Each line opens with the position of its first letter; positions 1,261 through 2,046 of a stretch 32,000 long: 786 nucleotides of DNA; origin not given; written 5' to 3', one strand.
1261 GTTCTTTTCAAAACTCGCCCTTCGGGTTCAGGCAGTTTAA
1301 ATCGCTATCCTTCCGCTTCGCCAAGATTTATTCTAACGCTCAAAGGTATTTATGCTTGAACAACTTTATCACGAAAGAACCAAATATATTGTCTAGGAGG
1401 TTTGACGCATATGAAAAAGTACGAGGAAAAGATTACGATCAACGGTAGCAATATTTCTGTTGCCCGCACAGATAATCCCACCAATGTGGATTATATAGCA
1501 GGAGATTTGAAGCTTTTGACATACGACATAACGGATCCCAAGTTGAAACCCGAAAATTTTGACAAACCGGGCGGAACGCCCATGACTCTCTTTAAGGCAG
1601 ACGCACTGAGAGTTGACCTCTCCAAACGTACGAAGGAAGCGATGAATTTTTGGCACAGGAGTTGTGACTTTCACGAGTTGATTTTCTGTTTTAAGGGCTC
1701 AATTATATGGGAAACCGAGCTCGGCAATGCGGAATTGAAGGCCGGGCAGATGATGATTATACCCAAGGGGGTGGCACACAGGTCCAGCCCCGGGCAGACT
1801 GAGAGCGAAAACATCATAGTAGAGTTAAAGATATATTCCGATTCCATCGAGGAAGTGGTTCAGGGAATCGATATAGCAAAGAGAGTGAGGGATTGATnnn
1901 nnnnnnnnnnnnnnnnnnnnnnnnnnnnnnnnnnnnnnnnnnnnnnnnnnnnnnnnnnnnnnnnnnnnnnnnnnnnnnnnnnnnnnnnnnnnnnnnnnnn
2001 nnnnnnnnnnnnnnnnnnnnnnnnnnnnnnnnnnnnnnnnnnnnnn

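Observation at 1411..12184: Eight-gene operon mixing UbiD/UbiX, a lone Mo-hydroxylase catalytic subunit, an ATZ/TRZ-type aminohydrolase, a cupin, a split ADP-forming acyl-CoA synthetase and a TRAP permease: candidate undescribed (hetero)aromatic acid pathway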

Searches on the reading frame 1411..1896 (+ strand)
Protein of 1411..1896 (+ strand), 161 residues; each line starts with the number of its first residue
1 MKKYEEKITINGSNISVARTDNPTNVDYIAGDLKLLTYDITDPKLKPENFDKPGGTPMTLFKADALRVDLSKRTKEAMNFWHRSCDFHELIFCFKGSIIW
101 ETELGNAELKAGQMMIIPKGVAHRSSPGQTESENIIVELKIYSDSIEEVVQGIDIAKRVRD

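Call 4: search_protein_families(library=pfam, proteins=[window:1411-1896:+])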
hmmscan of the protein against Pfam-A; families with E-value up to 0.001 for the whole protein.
window:1411-1896:+ (161 aa): 0 families

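Call 5: search_protein_families(library=ncbifam, proteins=[window:1411-1896:+])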
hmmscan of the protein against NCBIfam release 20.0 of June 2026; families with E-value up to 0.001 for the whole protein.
window:1411-1896:+ (161 aa): 0 families

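Call 7: search_protein_families(library=pfam, proteins=[window:1411-1896:+], max_evalue=10)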
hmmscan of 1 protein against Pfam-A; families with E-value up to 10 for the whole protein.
window:1411-1896:+ (161 aa): 7 families
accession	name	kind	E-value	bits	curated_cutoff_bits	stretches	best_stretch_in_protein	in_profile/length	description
PF07883.17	Cupin_2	-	0.0011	19.1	27.2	1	81-124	15-55/70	Cupin domain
PF00190.28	Cupin_1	-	0.0013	18.8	22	1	74-152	41-126/151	Cupin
PF20510.4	HgmA_N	-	0.0061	16.3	20.2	1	83-138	142-197/273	Homogentisate 1,2-dioxygenase N-terminal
PF22200.2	ExsA_N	-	0.014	16.2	27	1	88-148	1-60/136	ExsA N-terminal regulatory domain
PF02311.25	AraC_binding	-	0.032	14.4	21.1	1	80-129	16-65/135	AraC-like ligand binding domain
PF22614.2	Slo-like_RCK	-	0.077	13.1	24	1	79-142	47-109/119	Calcium-activated potassium channel slowpoke-like RCK domain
PF21621.3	MPI_cupin_dom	-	0.17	12.3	27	1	89-122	31-64/79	Mannose-6-phosphate isomerase, cupin domain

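Call 25: find_homologous_proteins(query=window:1411-1896:+, max_evalue=0.00001)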
Query window:1411-1896:+ (161 aa): 56 proteins with E <= 0.00001 among 72 candidates.
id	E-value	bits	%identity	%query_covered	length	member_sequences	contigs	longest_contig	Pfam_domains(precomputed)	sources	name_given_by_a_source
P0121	3.5e-98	344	96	100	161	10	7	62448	-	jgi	-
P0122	2.8e-88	312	86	99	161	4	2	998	-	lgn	-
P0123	3.8e-81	289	79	99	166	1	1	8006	-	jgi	-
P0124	2.7e-77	276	77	99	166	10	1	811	-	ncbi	-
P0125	2.3e-75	270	74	98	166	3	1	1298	-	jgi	jgi:hypothetical protein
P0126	2.6e-59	218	64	94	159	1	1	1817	PF02311.26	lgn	-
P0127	3.5e-54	201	61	93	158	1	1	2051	PF07883.18,PF02311.26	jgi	-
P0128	7.0e-51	190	57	91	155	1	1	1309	-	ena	-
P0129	7.1e-51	190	55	93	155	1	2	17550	-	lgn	-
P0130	4.0e-48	181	80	63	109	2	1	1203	-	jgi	jgi:homogentisate 1,2-dioxygenase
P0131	7.8e-47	177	56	86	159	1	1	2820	PF20510.5,PF07883.18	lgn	-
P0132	2.9e-46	175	55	86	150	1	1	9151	PF20510.5,PF07883.18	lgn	-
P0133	2.9e-45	172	54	87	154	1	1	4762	PF20510.5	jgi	jgi:homogentisate 1,2-dioxygenase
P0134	9.4e-44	167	80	60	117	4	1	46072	-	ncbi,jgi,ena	-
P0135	1.6e-43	166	57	87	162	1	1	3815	PF20510.5,PF07883.18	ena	-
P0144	1.2e-39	154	53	86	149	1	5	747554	PF20510.5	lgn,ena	-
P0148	1.8e-38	150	51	86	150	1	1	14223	PF20510.5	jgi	jgi:homogentisate 1,2-dioxygenase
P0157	1.3e-37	147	51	86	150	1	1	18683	PF20510.5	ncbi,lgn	-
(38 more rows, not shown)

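Call 26: find_encoding_contigs(protein=P0144, flank=10000, max_places=2)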
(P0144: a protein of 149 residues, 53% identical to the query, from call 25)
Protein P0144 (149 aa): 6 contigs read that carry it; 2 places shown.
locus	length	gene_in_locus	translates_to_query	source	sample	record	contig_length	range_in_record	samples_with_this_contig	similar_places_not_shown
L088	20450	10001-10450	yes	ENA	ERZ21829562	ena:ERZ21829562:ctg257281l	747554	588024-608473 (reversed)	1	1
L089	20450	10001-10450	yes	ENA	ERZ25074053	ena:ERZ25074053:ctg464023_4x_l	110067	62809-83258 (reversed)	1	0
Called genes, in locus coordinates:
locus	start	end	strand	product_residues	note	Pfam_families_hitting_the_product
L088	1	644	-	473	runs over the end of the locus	-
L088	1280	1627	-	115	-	PF02371:Transposase_20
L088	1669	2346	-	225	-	PF01548:DEDD_Tnp_IS110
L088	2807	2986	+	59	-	-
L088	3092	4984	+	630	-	PF07969:Amidohydro_3, PF01979:Amidohydro_1 (weak)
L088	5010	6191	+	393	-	PF16868:NMT1_3, PF12974:Phosphonate-bd (weak), PF09084:NMT1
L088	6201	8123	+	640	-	PF06808:DctM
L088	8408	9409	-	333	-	PF04909:Amidohydro_2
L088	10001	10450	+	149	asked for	PF20510:HgmA_N (weak)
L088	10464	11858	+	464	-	PF22039:HUTI_composite_bact (weak), PF01979:Amidohydro_1, PF07969:Amidohydro_3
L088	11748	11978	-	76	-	-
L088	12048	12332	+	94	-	PF01799:Fer2_2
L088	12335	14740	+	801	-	PF01315:Ald_Xan_dh_C, PF02738:MoCoBD_1, PF20256:MoCoBD_2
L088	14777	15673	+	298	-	PF00941:FAD_binding_5, PF03450:CO_deh_flav_C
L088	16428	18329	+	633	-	PF07969:Amidohydro_3, PF01979:Amidohydro_1 (faint)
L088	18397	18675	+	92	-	PF01527:HTH_Tnp_1, PF13384:HTH_23 (weak), PF13518:HTH_28 (faint), PF13551:HTH_29 (weak)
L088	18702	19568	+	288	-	PF13276:HTH_21, PF00665:rve, PF13683:rve_3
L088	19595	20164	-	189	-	PF00072:Response_reg, PF00196:GerE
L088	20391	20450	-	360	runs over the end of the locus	PF13173:AAA_14, PF13635:DUF4143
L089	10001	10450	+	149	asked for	PF20510:HgmA_N (weak)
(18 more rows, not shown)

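Call 27: find_encoding_contigs(protein=P0157, flank=10000, max_places=2)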
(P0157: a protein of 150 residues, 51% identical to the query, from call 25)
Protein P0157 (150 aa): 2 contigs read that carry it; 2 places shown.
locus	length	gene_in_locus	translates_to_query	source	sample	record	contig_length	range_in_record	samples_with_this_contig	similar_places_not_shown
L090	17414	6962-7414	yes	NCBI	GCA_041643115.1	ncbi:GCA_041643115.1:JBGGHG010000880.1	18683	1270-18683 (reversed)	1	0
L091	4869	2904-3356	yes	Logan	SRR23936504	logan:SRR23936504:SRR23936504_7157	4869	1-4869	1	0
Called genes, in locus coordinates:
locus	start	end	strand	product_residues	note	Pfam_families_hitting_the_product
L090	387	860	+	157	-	PF00111:Fer2 (faint), PF01799:Fer2_2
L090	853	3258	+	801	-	PF01315:Ald_Xan_dh_C, PF02738:MoCoBD_1, PF20256:MoCoBD_2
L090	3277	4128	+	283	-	PF00941:FAD_binding_5, PF03450:CO_deh_flav_C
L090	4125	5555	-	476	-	PF20695:UbiD_N, PF01977:UbiD, PF20696:UbiD_C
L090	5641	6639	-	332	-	PF04909:Amidohydro_2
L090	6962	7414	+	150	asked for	PF20510:HgmA_N (weak)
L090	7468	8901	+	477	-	PF22039:HUTI_composite_bact (weak), PF01979:Amidohydro_1, PF07969:Amidohydro_3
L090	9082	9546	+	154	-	PF00111:Fer2 (weak), PF13085:Fer2_3 (weak), PF01799:Fer2_2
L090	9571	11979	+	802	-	PF01315:Ald_Xan_dh_C, PF02738:MoCoBD_1, PF20256:MoCoBD_2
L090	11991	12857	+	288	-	PF00941:FAD_binding_5, PF03450:CO_deh_flav_C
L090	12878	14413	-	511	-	PF00083:Sugar_tr, PF07690:MFS_1, PF05977:MFS_3 (weak)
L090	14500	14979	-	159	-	-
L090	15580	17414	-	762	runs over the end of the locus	PF20256:MoCoBD_2, PF01315:Ald_Xan_dh_C (weak), PF02738:MoCoBD_1, PF20256:MoCoBD_2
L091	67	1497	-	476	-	PF20695:UbiD_N, PF01977:UbiD, PF20696:UbiD_C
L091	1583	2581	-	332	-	PF04909:Amidohydro_2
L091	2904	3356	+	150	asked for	PF20510:HgmA_N (weak)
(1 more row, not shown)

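Call 28: find_encoding_contigs(protein=P0148, flank=10000, max_places=2)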
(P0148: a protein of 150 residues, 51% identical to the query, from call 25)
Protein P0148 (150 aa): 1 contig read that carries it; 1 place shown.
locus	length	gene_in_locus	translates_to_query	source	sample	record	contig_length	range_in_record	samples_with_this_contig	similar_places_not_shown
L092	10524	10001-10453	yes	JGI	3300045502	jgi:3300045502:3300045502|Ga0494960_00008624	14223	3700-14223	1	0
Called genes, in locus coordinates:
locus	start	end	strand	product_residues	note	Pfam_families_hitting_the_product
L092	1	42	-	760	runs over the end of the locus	PF01315:Ald_Xan_dh_C, PF02738:MoCoBD_1, PF20256:MoCoBD_2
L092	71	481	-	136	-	PF00903:Glyoxalase, PF12681:Glyoxalase_2 (weak)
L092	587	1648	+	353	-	PF04055:Radical_SAM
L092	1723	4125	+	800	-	PF01590:GAF, PF13185:GAF_2, PF13492:GAF_3, PF05524:PEP-utilisers_N, PF00391:PEP-utilizers, PF02896:PEP-utilizers_C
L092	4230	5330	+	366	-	PF05138:PaaA_PaaC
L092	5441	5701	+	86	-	-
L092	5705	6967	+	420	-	PF01512:Complex1_51K, PF10531:SLBB (weak), PF10589:NADH_4Fe-4S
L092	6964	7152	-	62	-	-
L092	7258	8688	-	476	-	PF20695:UbiD_N, PF01977:UbiD, PF20696:UbiD_C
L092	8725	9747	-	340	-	PF04909:Amidohydro_2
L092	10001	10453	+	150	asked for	PF20510:HgmA_N (weak)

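Call 43: find_encoding_contigs(protein=P0121, flank=10000, max_places=3)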
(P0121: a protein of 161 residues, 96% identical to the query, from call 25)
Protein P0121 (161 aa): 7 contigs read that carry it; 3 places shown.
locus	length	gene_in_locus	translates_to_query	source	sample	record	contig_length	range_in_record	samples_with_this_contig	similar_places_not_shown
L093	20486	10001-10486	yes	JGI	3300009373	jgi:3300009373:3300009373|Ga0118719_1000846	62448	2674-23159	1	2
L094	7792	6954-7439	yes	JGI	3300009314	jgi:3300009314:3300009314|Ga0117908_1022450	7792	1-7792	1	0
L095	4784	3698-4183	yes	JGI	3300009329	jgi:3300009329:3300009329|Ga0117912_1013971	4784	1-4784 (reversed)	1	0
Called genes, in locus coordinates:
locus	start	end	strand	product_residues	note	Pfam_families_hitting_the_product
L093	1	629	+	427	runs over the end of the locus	PF06808:DctM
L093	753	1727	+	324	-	PF03446:NAD_binding_2, PF14833:NAD_binding_11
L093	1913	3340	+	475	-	PF01565:FAD_binding_4, PF02913:FAD-oxidase_C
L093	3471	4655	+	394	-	PF13183:Fer4_8, PF02754:CCG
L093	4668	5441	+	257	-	PF01012:ETF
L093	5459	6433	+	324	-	PF01012:ETF, PF00766:ETF_alpha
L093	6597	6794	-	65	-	-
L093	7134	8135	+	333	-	PF16868:NMT1_3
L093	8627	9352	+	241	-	PF00392:GntR, PF07729:FCD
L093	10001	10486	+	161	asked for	-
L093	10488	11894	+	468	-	PF01979:Amidohydro_1, PF07969:Amidohydro_3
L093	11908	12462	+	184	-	PF02441:Flavoprotein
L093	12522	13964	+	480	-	PF02629:CoA_binding (weak), PF13380:CoA_binding_2, PF00549:Ligase_CoA (faint), PF13607:Succ_CoA_lig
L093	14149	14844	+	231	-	PF13549:ATP-grasp_5, PF08442:ATP-grasp_2 (weak)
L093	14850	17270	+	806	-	PF01315:Ald_Xan_dh_C, PF02738:MoCoBD_1, PF20256:MoCoBD_2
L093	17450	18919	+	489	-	PF20695:UbiD_N, PF01977:UbiD, PF20696:UbiD_C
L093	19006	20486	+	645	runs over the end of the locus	PF06808:DctM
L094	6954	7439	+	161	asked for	-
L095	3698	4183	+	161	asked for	-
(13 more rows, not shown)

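Call 58: predict_structure(alignment_id=A4)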
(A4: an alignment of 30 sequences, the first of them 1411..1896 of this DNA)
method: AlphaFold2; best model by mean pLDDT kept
length: 161 residues; sequences in the alignment: 30
mean_pLDDT: 88.1   pTM: 0.76
mean pLDDT of the five models: 88.1, 87.5, 83.3, 83.1, 82.0
residues with pLDDT >= 90: 102; 70-90: 47; 50-70: 10; < 50: 2
segments of 3 or more residues with pLDDT < 50: none
pLDDT, mean of each block of 10 residues (from residue 1): 86 94 89 89 85 81 95 80 95 93 93 95 87 88 92 70 41
secondary structure, 60 per line:
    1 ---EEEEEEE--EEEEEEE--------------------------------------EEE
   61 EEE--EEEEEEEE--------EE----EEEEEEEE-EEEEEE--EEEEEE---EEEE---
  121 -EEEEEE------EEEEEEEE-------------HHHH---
elements in order: E4-10 E13-19 E58-63 E66-73 E88-95 E97-102 E105-110 E114-117 E122-127 E134-141 H155-158

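Call 60: fold_search(model_id=the predicted structure, library=pdb)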
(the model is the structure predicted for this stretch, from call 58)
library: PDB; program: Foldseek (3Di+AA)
matches with E <= 10: 1687; with E <= 0.001: 344
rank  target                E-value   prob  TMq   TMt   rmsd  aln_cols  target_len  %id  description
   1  3d82_B                4.5e-07  1.00  0.53  0.81   2.6       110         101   21  Crystal structure of a cupin-2 domain containing protein (sfri_3543) from shewanella frigidimarina ncimb 400 at 2.05 A (released 2008-06-10)
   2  2opk_B                6.3e-07  1.00  0.55  0.78   3.0       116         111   15  CRYSTAL STRUCTURE OF A PUTATIVE MANNOSE-6-PHOSPHATE ISOMERASE (REUT_A1446) FROM RALSTONIA EUTROPHA JMP134 AT 2.10 A RE (released 2007-02-13)
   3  3d82_A                7.4e-07  1.00  0.46  0.70   2.1        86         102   24  Crystal structure of a cupin-2 domain containing protein (sfri_3543) from shewanella frigidimarina ncimb 400 at 2.05 A (released 2008-06-10)
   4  2opk_A                1.0e-06  1.00  0.58  0.82   2.9       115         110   14  CRYSTAL STRUCTURE OF A PUTATIVE MANNOSE-6-PHOSPHATE ISOMERASE (REUT_A1446) FROM RALSTONIA EUTROPHA JMP134 AT 2.10 A RE (released 2007-02-13)
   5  2opk_C                2.0e-06  1.00  0.55  0.80   3.0       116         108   15  CRYSTAL STRUCTURE OF A PUTATIVE MANNOSE-6-PHOSPHATE ISOMERASE (REUT_A1446) FROM RALSTONIA EUTROPHA JMP134 AT 2.10 A RE (released 2007-02-13)
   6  2i45_C                2.3e-06  1.00  0.45  0.71   2.4        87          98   20  Crystal structure of protein NMB1881 from Neisseria meningitidis (released 2006-09-19)
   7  2i45_E                3.3e-06  1.00  0.44  0.70   2.4        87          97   20  Crystal structure of protein NMB1881 from Neisseria meningitidis (released 2006-09-19)
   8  2ozj_A                4.0e-06  1.00  0.45  0.63   2.5        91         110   11  CRYSTAL STRUCTURE OF A CUPIN SUPERFAMILY PROTEIN (DSY2733) FROM DESULFITOBACTERIUM HAFNIENSE DCB-2 AT 1.60 A RESOLUTIO (released 2007-03-20)
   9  2fqp_C                4.4e-06  1.00  0.45  0.71   2.9       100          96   21  Crystal structure of a cupin domain (bp2299) from bordetella pertussis tohama i at 1.80 A resolution (released 2006-05-16)
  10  7x85_A                4.4e-06  1.00  0.45  0.56   7.4       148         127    9  Crystal structure of chicken CENP-C Cupin domain (released 2023-03-15)
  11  2pyt_A                5.2e-06  1.00  0.46  0.57  11.1       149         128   15  Crystal structure of a putative ethanolamine utilization protein q (eutq, stm2468) from salmonella typhimurium lt2 at  (released 2007-05-29)
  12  1v70                  5.5e-06  1.00  0.45  0.67   2.6        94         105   13  Crystal Structure of probable antibiotics synthesis protein from Thermus thermophilus HB8 (released 2004-12-14)
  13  2i45_A                5.5e-06  1.00  0.43  0.70   2.5        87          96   20  Crystal structure of protein NMB1881 from Neisseria meningitidis (released 2006-09-19)
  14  3fjs_C                6.2e-06  1.00  0.42  0.60   5.7       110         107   14  CRYSTAL STRUCTURE OF A PUTATIVE BIOSYNTHETIC PROTEIN WITH RMLC-LIKE CUPIN FOLD (REUT_B4087) FROM RALSTONIA EUTROPHA JM (released 2009-01-13)
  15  2i45_D                7.3e-06  1.00  0.44  0.69   2.8        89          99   19  Crystal structure of protein NMB1881 from Neisseria meningitidis (released 2006-09-19)
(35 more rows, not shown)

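Call 65: search_protein_representatives(alignment_id=A4)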
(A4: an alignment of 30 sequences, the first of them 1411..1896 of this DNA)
Query: 30 sequences, 152 profile positions. Proteins with E-value up to 0.001 (for the whole library): 543; up to 1e-10: 119; up to 1e-30: 23. The best 150 are listed.
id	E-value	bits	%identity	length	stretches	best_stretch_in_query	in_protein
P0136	2.9e-64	231.4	-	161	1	2-149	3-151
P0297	8.8e-52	190.8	-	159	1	3-146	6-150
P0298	4.2e-51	188.7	-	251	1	4-148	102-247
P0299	1.5e-48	180.3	-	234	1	3-149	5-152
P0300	1.6e-48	180.3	-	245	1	3-149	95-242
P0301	3.7e-48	179.1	-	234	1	2-149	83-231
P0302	2.2e-46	173.3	-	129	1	1-103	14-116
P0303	2.9e-44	166.4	-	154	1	35-149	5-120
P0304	5.9e-44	165.4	-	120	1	2-120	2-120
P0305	1.5e-42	160.9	-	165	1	31-148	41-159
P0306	3.4e-41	156.5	-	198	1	2-128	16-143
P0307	1.3e-39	151.4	-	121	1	2-118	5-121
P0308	1.4e-39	151.3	-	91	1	60-148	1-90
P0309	1.9e-37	144.3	-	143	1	50-149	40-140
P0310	3.8e-37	143.4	-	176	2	58-150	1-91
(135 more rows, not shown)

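Call 90: search_protein_families(library=pfam, proteins=[L093:7134-8135:+], max_evalue=0.01)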
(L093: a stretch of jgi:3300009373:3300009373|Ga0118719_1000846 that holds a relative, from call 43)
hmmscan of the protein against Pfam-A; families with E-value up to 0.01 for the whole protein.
L093:7134-8135:+ (333 aa): 1 family
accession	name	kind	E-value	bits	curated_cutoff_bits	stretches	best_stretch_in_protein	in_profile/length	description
PF16868.10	NMT1_3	-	4.7e-35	122.1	27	1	41-330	6-289/289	NMT1-like family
